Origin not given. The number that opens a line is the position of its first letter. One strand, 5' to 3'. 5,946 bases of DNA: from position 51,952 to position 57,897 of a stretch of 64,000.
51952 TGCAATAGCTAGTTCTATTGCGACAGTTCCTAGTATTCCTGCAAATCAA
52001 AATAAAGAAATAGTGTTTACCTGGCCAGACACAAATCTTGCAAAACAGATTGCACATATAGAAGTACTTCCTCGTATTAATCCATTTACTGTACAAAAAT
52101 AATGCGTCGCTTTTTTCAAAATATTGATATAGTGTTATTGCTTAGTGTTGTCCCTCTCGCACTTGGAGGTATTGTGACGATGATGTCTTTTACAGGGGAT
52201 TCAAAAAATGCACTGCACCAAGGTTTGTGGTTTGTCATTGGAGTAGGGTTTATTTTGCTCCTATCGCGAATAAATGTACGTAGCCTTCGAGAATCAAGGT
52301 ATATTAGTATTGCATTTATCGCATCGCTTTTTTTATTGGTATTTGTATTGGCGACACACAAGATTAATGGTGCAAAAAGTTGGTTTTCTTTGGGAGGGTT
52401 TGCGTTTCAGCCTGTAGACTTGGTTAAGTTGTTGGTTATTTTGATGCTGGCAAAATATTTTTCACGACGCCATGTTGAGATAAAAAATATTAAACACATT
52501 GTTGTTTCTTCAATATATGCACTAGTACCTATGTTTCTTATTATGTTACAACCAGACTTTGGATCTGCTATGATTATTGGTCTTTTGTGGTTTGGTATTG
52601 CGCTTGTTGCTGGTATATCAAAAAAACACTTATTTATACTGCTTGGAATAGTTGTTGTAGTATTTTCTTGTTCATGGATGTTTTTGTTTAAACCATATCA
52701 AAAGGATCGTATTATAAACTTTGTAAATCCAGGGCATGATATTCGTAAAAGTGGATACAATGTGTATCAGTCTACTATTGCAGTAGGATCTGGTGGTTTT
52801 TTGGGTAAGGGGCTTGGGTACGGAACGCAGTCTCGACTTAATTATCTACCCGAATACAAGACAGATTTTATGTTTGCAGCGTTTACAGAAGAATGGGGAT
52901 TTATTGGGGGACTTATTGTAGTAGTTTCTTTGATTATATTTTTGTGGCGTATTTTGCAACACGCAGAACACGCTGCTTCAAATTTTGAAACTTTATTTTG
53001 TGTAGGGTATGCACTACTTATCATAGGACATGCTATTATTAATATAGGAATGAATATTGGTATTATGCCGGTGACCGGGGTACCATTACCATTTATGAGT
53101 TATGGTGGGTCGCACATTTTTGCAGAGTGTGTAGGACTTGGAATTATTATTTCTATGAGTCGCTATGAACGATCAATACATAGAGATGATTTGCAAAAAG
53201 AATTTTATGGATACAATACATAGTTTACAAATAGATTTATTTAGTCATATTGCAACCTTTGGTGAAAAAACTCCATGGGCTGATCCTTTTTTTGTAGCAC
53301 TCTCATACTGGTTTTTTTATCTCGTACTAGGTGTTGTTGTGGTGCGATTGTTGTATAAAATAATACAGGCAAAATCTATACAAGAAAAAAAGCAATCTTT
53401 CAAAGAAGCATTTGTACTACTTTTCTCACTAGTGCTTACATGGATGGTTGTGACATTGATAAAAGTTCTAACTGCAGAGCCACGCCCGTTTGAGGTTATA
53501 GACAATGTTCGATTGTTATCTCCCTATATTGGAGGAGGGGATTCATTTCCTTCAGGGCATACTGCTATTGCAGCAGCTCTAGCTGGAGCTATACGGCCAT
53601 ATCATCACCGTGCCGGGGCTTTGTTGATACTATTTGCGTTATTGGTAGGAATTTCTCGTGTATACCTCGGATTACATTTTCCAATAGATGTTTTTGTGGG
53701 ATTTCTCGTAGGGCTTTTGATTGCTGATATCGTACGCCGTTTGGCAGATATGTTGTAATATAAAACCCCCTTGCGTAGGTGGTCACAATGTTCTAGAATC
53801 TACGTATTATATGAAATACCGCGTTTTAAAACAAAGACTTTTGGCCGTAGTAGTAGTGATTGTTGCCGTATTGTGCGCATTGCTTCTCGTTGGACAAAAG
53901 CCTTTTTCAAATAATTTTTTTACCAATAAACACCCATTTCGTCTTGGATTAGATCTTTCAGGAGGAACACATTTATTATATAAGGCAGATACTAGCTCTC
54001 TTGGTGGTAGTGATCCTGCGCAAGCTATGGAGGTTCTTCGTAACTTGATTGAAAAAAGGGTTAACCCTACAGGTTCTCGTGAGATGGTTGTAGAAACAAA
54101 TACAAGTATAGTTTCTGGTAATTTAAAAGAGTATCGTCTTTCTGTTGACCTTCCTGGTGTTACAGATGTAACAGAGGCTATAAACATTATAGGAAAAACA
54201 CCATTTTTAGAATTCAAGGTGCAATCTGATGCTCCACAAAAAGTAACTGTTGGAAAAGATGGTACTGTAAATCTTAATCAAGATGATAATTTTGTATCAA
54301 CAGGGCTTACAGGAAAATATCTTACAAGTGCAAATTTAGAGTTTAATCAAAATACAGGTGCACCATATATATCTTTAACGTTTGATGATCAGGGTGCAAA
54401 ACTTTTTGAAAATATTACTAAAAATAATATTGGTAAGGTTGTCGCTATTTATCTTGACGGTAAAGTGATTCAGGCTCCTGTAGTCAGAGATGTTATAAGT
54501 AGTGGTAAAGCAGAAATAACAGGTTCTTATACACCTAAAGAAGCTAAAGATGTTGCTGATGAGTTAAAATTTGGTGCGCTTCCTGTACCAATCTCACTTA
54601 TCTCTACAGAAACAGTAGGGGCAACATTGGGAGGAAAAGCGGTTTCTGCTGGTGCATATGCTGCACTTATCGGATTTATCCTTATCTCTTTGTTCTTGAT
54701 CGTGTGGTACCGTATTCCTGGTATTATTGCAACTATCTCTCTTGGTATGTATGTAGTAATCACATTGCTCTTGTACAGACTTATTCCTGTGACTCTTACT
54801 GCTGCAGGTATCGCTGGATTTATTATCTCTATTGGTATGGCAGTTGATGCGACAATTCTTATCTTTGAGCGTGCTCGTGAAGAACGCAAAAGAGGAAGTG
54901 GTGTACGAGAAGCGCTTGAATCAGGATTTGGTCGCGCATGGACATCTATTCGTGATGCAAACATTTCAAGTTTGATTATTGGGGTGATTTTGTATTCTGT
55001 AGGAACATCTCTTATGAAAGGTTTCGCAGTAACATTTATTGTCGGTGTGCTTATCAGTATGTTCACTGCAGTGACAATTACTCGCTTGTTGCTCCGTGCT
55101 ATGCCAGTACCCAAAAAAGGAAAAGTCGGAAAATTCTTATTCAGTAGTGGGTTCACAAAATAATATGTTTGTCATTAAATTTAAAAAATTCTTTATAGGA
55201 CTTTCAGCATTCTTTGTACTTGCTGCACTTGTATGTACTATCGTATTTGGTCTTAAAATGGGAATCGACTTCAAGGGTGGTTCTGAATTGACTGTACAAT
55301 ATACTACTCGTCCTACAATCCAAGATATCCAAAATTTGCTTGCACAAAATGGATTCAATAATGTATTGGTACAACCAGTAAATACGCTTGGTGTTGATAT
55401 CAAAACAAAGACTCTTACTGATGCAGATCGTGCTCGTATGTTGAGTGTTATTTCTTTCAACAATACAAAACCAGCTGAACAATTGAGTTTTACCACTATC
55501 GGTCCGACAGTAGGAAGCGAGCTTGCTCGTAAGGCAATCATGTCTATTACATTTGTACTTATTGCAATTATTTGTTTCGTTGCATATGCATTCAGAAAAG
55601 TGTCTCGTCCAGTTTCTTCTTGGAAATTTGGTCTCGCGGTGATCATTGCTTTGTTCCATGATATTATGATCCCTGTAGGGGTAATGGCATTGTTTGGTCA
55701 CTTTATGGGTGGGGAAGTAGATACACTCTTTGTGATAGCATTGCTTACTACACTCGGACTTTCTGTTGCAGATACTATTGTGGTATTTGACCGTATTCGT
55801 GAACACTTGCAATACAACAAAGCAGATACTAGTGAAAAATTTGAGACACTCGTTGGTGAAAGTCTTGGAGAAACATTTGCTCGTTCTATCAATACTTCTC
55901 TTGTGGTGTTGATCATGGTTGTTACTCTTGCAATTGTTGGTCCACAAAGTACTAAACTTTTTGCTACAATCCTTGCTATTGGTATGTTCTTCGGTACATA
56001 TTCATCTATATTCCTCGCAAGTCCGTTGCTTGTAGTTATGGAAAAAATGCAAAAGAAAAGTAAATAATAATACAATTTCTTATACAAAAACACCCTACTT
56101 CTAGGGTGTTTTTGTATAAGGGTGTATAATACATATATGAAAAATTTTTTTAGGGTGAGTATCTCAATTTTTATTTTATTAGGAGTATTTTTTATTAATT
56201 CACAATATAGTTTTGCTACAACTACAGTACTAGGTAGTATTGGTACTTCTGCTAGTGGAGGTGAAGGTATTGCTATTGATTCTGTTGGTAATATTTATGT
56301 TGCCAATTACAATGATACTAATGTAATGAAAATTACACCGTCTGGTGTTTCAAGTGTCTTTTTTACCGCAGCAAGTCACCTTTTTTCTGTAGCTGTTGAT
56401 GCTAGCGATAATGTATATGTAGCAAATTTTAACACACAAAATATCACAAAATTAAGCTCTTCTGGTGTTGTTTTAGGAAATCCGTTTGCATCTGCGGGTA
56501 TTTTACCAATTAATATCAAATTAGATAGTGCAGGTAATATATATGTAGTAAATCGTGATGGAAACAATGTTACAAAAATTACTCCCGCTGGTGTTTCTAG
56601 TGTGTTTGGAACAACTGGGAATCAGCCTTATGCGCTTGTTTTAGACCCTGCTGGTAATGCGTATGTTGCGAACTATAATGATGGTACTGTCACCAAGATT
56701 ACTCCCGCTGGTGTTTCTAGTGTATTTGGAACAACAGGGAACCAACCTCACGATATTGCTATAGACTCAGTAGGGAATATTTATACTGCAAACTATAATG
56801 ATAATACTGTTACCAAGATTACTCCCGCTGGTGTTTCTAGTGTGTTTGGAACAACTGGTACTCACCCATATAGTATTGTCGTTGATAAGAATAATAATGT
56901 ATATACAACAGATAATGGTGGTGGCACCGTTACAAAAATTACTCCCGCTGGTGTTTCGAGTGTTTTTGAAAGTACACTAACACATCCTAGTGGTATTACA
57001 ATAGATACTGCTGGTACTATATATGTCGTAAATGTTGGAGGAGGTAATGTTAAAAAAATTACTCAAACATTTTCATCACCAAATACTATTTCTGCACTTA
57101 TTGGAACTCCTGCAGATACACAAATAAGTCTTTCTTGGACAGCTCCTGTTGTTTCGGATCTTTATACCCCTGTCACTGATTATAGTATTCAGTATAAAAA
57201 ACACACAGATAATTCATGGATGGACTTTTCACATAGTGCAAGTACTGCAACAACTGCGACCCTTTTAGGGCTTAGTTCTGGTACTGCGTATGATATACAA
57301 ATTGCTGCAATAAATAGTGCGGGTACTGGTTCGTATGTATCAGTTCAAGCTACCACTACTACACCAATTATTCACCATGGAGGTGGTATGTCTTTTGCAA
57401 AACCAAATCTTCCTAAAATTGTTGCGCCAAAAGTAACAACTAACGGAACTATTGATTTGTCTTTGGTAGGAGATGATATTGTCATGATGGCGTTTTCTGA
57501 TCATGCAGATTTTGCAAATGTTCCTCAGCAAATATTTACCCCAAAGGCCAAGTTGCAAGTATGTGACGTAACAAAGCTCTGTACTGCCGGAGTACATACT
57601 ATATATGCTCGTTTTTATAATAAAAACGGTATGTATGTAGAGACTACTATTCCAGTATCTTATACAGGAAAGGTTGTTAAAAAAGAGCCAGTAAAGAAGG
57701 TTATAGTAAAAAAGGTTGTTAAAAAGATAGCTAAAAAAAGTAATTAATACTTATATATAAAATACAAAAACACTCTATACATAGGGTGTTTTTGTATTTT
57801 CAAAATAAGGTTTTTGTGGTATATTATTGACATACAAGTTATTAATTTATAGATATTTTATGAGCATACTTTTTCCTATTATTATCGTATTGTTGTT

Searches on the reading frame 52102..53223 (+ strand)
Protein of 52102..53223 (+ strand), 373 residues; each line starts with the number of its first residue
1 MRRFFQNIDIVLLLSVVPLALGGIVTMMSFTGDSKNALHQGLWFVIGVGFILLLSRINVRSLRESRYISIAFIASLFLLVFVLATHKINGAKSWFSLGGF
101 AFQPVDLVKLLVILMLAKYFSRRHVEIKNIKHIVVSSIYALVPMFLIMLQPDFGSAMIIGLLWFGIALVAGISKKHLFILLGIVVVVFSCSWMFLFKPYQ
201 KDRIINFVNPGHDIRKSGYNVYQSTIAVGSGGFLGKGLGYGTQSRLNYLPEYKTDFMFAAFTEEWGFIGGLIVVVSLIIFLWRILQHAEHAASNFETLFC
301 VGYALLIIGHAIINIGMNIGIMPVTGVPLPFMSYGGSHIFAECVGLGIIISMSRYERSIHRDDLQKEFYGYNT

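Call 36: search_protein_families(library=pfam, proteins=[window:52102-53223:+], max_evalue=0.00001)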
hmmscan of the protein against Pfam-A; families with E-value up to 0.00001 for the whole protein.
window:52102-53223:+ (373 aa): 1 family
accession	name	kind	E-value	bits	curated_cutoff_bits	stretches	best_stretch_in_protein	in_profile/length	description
PF01098.24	FTSW_RODA_SPOVE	-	2.3e-90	303.6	26.4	1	23-357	23-355/356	Cell cycle protein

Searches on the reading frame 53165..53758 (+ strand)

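Call 36: search_protein_families(library=pfam, proteins=[window:53165-53758:+], max_evalue=0.00001)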
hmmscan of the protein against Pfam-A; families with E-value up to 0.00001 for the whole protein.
window:53165-53758:+ (197 aa): 2 families
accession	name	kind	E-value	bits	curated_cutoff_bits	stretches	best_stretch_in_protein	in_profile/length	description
PF01569.27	PAP2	-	1.2e-23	83.7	27.2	1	82-192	2-123/130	PAP2 superfamily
PF14378.12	PAP2_3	-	9.7e-06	25.9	27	0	111-187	110-188/190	PAP2 superfamily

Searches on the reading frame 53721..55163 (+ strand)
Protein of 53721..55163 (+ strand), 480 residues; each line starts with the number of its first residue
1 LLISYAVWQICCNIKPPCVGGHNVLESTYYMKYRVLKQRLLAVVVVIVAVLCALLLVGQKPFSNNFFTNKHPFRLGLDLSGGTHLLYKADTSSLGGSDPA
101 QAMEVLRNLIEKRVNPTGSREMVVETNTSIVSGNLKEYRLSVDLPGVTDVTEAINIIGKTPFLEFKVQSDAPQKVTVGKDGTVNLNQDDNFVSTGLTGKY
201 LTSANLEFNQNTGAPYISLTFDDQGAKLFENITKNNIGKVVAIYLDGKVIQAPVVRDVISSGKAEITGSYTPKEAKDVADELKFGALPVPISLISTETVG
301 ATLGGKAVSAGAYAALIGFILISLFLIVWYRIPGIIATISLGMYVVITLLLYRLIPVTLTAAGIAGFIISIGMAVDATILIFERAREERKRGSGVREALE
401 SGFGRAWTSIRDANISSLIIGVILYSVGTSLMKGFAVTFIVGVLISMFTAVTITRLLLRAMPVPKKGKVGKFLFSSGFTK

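Call 36: search_protein_families(library=pfam, proteins=[window:53721-55163:+], max_evalue=0.00001)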
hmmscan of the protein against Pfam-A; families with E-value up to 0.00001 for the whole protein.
window:53721-55163:+ (480 aa): 3 families
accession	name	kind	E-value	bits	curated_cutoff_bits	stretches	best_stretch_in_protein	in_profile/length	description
PF22599.2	SecDF_P1_head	-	3.4e-29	101.5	27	1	195-289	20-114/114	SecDF, P1 head subdomain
PF02355.23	SecD_SecF_C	-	6.5e-14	52.2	20.5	1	291-458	13-183/189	Protein export membrane protein SecD/SecF, C-terminal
PF21760.3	SecD_1st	-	2.5e-08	33.7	27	1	106-168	4-58/60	Protein translocase subunit SecDF, P1 domain, N-terminal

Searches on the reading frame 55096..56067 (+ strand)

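Call 36: search_protein_families(library=pfam, proteins=[window:55096-56067:+], max_evalue=0.00001)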
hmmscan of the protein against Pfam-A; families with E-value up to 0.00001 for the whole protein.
window:55096-56067:+ (323 aa): 2 families
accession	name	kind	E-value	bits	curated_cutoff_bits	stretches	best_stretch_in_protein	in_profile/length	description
PF02355.23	SecD_SecF_C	-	3e-48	164.2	20.5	1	123-317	8-188/189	Protein export membrane protein SecD/SecF, C-terminal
PF07549.19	Sec_GG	-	3.8e-07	29.9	20.3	1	49-70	4-25/28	SecD/SecF GG Motif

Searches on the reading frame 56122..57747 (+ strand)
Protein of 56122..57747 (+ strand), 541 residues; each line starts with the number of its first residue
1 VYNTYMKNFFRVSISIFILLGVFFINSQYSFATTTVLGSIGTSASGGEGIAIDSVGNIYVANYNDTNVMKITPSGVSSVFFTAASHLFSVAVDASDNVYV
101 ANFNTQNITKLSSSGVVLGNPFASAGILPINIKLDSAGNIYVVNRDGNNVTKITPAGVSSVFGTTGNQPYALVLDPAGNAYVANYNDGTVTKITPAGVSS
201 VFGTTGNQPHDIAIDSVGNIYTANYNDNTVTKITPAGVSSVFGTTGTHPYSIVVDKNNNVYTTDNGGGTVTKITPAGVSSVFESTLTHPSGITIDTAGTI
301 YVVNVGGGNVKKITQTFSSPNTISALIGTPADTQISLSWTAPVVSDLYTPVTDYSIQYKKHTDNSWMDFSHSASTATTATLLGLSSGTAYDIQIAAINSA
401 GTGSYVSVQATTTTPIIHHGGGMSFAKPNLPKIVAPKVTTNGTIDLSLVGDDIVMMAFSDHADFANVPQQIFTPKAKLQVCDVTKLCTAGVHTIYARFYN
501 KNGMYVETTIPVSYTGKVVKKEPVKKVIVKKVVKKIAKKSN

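Call 36: search_protein_families(library=pfam, proteins=[window:56122-57747:+], max_evalue=0.00001)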
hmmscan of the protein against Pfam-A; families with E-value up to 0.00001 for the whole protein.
window:56122-57747:+ (541 aa): 8 families
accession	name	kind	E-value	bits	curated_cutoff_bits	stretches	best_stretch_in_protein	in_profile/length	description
PF24684.1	Vgb_lyase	-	1.4e-26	93.4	50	2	40-238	50-254/290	Virginiamycin B lyase family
PF01436.27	NHL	-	9.2e-16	57.4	20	0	207-232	2-27/28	NHL repeat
PF06739.17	SBBP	-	1.7e-15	57.1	20.5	0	207-223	11-29/38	Beta-propeller repeat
PF08450.18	SGL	-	1.1e-13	51.8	26.3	0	48-76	187-215/246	SMP-30/Gluconolactonase/LRE-like region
PF00041.27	fn3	-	6.4e-11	42.7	25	1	331-407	12-78/84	Fibronectin type III domain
PF25059.1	FN3_DSCAM-DSCAML_C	-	1.8e-10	41.5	39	1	350-413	19-81/89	DSCAM/DSCAML C-terminal Fn3-like domain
PF25021.1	TEN_NHL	-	4.8e-06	26.2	27.1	0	169-329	33-178/357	Teneurin NHL domain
PF22701.2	Mala_s_1-like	-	7.3e-06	26.3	27.5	0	49-101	92-146/195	Mal s 1 allergenic protein-like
